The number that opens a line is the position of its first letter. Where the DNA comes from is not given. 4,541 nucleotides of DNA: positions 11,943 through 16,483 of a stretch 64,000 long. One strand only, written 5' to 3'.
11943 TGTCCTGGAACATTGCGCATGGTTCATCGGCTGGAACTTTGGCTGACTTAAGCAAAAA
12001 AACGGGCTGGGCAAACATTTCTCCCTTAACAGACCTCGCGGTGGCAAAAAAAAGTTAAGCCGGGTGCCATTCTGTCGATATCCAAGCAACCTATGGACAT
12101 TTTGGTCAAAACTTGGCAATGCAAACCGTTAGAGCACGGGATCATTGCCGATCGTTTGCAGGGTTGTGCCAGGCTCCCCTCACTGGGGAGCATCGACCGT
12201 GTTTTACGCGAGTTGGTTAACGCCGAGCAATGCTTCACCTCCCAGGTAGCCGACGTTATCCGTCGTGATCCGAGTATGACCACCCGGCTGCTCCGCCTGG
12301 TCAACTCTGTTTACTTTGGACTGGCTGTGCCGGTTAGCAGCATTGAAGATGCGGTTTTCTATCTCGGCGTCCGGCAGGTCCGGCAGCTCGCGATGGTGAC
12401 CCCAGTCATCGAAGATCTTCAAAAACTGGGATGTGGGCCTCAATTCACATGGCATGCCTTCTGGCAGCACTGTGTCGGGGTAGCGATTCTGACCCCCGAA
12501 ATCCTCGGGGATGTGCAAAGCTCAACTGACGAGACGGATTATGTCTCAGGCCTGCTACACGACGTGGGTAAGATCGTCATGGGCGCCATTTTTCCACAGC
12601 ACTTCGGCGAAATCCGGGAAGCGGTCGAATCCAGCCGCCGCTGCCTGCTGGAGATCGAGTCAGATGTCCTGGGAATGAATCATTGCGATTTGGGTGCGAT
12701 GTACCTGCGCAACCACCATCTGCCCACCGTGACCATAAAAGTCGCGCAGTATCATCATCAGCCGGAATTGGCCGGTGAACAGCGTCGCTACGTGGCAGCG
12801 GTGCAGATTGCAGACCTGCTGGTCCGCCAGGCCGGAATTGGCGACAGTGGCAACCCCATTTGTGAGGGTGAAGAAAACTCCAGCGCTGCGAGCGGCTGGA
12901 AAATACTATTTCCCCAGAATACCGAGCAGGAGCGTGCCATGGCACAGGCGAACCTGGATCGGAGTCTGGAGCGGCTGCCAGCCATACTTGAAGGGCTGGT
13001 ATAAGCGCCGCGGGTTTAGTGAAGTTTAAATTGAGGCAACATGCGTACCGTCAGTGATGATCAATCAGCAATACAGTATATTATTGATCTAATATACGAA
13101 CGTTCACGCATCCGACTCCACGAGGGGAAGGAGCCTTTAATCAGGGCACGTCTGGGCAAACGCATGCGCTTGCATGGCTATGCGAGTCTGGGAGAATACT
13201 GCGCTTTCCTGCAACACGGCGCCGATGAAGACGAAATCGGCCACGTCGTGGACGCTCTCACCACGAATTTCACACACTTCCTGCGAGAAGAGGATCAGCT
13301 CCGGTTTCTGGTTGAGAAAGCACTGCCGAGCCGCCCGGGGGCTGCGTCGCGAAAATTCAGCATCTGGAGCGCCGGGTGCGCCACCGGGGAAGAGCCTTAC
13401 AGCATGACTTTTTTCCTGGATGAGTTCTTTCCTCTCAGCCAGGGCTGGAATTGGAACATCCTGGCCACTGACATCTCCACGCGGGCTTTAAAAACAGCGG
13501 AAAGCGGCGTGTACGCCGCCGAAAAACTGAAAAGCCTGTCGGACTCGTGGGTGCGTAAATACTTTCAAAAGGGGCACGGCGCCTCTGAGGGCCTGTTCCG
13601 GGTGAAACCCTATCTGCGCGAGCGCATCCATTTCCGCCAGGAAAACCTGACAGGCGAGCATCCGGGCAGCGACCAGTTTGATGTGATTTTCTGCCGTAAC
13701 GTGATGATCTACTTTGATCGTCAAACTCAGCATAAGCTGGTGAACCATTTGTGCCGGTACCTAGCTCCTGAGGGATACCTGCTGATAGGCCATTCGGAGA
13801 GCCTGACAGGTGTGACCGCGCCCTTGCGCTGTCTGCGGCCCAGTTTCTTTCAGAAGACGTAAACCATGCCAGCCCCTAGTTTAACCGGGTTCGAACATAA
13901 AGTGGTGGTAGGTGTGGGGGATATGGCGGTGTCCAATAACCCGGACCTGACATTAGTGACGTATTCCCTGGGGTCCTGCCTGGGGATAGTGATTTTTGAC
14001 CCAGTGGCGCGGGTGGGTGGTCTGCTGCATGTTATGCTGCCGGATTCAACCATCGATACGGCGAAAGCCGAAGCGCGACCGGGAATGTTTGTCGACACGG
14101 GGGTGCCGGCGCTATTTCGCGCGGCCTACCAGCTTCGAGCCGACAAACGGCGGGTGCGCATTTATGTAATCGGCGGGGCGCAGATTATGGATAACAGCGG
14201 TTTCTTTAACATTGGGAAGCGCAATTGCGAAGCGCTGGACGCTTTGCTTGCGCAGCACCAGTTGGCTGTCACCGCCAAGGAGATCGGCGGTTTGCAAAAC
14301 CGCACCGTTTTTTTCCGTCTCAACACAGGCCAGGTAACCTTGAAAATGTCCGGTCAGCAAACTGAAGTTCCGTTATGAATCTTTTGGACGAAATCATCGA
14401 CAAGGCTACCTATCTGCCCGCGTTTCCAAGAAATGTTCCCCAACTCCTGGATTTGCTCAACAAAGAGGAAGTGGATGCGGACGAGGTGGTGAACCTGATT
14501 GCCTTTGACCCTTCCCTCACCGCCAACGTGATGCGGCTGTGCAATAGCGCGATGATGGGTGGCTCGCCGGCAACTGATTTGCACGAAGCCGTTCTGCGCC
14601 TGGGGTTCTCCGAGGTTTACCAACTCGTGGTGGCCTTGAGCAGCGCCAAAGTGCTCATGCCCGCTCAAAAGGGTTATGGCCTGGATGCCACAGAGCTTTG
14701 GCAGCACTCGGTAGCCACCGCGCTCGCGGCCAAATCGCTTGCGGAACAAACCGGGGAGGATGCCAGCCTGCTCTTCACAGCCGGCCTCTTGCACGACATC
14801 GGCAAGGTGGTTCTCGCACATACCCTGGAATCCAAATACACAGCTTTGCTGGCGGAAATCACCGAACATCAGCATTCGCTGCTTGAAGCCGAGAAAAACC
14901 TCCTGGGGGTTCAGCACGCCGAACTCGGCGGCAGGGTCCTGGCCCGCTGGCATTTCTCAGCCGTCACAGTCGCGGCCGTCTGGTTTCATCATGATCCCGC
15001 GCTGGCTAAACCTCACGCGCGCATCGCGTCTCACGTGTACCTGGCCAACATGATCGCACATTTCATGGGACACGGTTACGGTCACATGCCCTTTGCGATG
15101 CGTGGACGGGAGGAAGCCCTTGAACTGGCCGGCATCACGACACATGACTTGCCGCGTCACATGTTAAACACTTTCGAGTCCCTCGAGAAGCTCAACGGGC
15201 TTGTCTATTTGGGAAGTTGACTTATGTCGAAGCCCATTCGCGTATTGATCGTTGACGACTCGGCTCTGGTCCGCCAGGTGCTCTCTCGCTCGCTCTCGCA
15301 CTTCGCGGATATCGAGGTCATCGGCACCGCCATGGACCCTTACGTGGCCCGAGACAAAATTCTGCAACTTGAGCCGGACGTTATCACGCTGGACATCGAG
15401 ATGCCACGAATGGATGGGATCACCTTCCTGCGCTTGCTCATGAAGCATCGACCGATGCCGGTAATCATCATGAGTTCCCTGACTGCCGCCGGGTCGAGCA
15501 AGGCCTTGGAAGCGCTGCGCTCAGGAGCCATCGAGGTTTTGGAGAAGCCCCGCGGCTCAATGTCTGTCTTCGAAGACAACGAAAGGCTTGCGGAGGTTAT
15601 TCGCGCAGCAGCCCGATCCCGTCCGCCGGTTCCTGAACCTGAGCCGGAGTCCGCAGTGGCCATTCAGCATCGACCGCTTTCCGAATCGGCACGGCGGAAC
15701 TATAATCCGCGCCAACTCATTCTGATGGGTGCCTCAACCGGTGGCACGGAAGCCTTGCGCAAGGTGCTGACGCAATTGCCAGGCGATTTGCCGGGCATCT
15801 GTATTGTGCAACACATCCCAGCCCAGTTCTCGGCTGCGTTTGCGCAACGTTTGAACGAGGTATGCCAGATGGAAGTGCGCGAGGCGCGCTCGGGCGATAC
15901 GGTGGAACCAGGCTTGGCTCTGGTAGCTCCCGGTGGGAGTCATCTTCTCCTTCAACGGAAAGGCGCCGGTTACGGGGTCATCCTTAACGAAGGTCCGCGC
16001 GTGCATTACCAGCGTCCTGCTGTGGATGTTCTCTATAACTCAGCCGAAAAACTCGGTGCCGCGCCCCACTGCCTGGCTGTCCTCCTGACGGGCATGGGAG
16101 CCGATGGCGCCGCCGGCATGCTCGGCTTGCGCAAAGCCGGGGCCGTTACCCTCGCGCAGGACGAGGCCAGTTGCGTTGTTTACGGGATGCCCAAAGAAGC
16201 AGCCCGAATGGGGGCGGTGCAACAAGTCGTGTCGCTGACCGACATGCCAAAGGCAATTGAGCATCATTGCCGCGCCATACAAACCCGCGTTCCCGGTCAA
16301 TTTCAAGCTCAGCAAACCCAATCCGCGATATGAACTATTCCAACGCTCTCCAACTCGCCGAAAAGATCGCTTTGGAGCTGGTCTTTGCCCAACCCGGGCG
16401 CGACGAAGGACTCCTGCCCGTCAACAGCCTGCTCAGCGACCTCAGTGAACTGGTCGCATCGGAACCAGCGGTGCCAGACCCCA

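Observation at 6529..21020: CheY-less chemosensory supercluster in two divergent operons, with a sigma54 activator, a STAS-fused receiver and HDOD genes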

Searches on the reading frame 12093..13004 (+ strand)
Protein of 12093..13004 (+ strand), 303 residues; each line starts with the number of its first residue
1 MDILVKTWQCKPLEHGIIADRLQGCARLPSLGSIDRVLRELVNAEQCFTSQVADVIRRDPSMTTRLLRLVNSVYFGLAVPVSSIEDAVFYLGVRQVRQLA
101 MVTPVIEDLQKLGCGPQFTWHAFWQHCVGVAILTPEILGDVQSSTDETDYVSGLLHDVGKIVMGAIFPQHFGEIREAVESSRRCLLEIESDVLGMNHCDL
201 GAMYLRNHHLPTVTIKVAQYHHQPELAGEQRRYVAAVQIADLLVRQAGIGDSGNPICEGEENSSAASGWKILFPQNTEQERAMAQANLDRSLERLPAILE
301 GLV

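Call 4: search_protein_families(library=pfam, proteins=[window:12093-13004:+], max_evalue=0.01)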
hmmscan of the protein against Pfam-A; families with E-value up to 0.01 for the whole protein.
window:12093-13004:+ (303 aa): 2 families
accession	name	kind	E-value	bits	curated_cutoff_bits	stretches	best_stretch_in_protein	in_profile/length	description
PF08668.18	HDOD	-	5.4e-47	160.3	22.9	1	28-224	1-196/196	HDOD domain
PF01966.28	HD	-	1.9e-07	31.8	22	1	124-243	2-113/116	HD domain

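Call 71: search_protein_families(library=ncbifam, proteins=[window:12093-13004:+], max_evalue=0.001)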
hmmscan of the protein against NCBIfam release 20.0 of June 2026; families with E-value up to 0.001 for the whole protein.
window:12093-13004:+ (303 aa): 1 family
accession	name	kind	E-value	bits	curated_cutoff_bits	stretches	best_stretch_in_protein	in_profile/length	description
TIGR00277.1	HDIG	domain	4.3e-07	29.7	27.6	1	124-223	6-83/84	HDIG domain-containing metalloprotein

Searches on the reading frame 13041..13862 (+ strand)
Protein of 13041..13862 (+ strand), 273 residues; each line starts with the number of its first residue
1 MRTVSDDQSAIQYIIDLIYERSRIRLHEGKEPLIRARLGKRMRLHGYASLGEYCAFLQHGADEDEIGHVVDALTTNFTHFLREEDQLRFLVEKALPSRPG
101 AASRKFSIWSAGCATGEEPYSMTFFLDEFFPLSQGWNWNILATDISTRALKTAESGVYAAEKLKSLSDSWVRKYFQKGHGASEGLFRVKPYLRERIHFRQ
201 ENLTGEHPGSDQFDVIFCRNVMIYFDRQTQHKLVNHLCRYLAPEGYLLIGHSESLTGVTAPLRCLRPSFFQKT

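Call 4: search_protein_families(library=pfam, proteins=[window:13041-13862:+], max_evalue=0.01)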
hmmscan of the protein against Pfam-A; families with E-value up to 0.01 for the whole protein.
window:13041-13862:+ (273 aa): 7 families
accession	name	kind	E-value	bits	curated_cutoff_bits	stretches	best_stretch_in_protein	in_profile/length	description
PF01739.24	CheR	-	3.7e-58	196.6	27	1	76-264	1-188/195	CheR methyltransferase, SAM binding domain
PF03705.20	CheR_N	-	1.7e-14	53.7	27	1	11-59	3-51/53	CheR methyltransferase, all-alpha domain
PF08242.18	Methyltransf_12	-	4.1e-07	31.1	30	1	190-247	45-98/98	Methyltransferase domain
PF13489.12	Methyltransf_23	-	2e-06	28.1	27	1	110-249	28-116/164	Methyltransferase domain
PF13649.12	Methyltransf_25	-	4.7e-06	27.6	27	1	195-245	47-97/97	Methyltransferase domain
PF08241.18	Methyltransf_11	-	3.6e-05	24.7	21.2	1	196-249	44-95/95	Methyltransferase domain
PF13847.12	Methyltransf_31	-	5.2e-05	23.4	27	1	194-253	54-113/145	Methyltransferase domain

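Call 84: search_solved_structures(query=window:13041-13862:+, max_evalue=0.00001)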
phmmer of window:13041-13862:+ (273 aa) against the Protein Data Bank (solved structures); distinct sequences matched with E-value up to 0.00001: 6.
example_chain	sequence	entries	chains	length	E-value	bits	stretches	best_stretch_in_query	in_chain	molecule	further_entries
1bc5_A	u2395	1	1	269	2.7e-47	164.8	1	11-259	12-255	CHEMOTAXIS RECEPTOR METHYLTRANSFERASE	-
1af7_A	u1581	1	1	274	2.9e-47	164.7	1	11-259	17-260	CHEMOTAXIS RECEPTOR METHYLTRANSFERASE CHER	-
5xly_A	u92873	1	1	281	7.1e-36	127.3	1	24-258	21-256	Chemotaxis protein methyltransferase 1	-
5xlx_A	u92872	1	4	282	7.2e-36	127.3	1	24-258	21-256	Chemotaxis protein methyltransferase 1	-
5y4r_A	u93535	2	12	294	8.3e-36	127.1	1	23-258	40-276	Chemotaxis protein methyltransferase 1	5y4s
5ftw_A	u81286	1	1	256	3.7e-28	102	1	29-255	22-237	CHEMOTAXIS PROTEIN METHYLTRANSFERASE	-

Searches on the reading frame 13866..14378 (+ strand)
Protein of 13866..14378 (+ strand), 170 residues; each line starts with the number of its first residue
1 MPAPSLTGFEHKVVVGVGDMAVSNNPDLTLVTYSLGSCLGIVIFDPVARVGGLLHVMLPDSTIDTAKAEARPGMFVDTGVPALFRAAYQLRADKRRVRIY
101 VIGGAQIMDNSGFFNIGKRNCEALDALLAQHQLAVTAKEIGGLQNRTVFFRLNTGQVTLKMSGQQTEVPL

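Call 4: search_protein_families(library=pfam, proteins=[window:13866-14378:+], max_evalue=0.01)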
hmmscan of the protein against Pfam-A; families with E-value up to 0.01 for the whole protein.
window:13866-14378:+ (170 aa): 1 family
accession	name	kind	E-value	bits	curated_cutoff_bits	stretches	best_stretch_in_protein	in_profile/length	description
PF03975.18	CheD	-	4.2e-26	91.6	25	1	57-160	1-107/108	CheD chemotactic sensory transduction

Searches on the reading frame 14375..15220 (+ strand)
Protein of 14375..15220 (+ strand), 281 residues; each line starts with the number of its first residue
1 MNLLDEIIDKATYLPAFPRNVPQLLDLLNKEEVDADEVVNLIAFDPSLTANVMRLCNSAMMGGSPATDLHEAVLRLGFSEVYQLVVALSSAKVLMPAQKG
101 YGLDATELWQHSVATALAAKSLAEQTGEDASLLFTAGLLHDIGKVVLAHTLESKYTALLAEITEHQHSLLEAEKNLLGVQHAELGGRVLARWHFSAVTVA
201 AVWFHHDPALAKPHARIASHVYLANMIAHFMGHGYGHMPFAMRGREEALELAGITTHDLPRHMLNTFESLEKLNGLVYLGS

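Call 4: search_protein_families(library=pfam, proteins=[window:14375-15220:+], max_evalue=0.01)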
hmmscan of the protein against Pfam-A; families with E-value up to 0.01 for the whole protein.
window:14375-15220:+ (281 aa): 3 families
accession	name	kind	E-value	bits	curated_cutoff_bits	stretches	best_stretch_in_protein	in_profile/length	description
PF08668.18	HDOD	-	1.2e-51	175.4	22.9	1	14-208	1-196/196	HDOD domain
PF01966.28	HD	-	1.1e-10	42.3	22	1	109-212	2-92/116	HD domain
PF18019.7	Cas3_HD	-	0.0035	17.8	23.1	1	105-209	26-133/207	Cas3, HD domain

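Call 71: search_protein_families(library=ncbifam, proteins=[window:14375-15220:+], max_evalue=0.001)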
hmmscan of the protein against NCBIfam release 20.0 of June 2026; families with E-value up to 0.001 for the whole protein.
window:14375-15220:+ (281 aa): 4 families
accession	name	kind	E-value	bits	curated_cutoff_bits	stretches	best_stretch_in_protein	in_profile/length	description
TIGR00277.1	HDIG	domain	7.4e-10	38.6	27.6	1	108-206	5-82/84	HDIG domain-containing metalloprotein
TIGR03319.1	RNase_Y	equivalog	1.1e-06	27.4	454.35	1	108-164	330-385/514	ribonuclease Y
NF005519.0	PRK07152.1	equivalog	0.00011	21.3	315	1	108-152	197-241/361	nicotinate-nucleotide adenylyltransferase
TIGR01596.1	cas3_HD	equivalog_domain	0.00023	21.3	43.45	0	108-207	1-102/178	CRISPR-associated endonuclease Cas3''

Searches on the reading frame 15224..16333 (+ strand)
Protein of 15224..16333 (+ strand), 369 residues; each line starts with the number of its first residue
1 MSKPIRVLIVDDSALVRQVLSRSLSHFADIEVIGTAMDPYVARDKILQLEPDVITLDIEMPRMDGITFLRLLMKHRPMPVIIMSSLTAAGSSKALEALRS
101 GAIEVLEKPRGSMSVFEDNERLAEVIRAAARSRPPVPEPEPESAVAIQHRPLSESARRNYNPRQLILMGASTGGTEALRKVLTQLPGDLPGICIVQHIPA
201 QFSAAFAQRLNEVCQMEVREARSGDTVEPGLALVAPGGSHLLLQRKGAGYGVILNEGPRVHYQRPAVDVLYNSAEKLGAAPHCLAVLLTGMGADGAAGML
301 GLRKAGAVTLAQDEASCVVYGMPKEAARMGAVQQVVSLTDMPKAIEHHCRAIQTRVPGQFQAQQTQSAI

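Call 4: search_protein_families(library=pfam, proteins=[window:15224-16333:+], max_evalue=0.01)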
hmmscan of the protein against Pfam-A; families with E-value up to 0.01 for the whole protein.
window:15224-16333:+ (369 aa): 2 families
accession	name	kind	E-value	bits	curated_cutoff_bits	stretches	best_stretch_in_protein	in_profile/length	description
PF01339.22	CheB_methylest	-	1.5e-59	201.1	24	1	166-345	1-174/174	CheB methylesterase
PF00072.30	Response_reg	-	7.6e-20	71.6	30.2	1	7-110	1-101/111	Response regulator receiver domain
